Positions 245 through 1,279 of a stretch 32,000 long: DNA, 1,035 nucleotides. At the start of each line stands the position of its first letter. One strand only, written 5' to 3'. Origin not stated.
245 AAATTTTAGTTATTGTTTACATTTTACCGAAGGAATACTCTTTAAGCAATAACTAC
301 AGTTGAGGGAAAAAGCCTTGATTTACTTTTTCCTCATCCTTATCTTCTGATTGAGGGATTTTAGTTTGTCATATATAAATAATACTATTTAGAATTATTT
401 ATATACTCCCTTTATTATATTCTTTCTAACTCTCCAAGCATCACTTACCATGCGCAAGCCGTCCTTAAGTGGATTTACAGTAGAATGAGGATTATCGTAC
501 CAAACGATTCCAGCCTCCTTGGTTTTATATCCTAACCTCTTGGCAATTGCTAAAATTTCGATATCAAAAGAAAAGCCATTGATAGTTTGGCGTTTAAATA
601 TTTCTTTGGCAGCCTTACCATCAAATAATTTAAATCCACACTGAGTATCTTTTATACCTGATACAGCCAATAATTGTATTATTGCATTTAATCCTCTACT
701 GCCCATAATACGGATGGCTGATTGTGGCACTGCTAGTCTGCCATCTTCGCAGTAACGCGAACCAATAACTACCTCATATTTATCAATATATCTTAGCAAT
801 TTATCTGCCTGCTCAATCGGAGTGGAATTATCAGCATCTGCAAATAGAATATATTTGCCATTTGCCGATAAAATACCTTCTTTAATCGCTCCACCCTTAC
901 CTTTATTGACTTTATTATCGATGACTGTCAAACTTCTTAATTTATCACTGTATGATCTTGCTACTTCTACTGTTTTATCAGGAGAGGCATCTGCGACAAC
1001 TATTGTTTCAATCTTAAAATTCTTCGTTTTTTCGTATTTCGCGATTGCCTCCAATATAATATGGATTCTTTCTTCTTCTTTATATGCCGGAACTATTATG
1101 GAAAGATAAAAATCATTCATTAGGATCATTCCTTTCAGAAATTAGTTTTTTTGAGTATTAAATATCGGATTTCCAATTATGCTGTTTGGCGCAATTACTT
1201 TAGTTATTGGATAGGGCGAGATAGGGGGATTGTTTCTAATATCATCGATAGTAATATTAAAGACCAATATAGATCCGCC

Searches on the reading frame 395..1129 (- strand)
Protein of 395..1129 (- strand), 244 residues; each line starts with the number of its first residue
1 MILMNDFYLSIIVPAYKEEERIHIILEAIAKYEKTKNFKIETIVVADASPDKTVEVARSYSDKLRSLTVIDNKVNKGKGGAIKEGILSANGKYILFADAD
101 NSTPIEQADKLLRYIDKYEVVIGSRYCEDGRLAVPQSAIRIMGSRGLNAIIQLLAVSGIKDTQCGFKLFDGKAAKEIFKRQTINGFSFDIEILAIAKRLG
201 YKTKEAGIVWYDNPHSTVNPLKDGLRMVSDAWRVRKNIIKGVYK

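Call 41: search_protein_families(library=pfam, proteins=[window:395-1129:-], max_evalue=0.0001)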
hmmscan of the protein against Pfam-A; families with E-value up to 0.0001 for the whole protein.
window:395-1129:- (244 aa): 3 families
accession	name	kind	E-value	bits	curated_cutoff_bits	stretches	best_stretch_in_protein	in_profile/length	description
PF00535.33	Glycos_transf_2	-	7.8e-28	97.9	23.3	1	10-178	1-168/168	Glycosyl transferase family 2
PF13641.12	Glyco_tranf_2_3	-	1.6e-09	38.6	27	1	9-128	3-126/230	Glycosyltransferase like family 2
PF10111.15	Glyco_tranf_2_2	-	5.8e-07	29.7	27.3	1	10-115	1-106/276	Glycosyltransferase like family 2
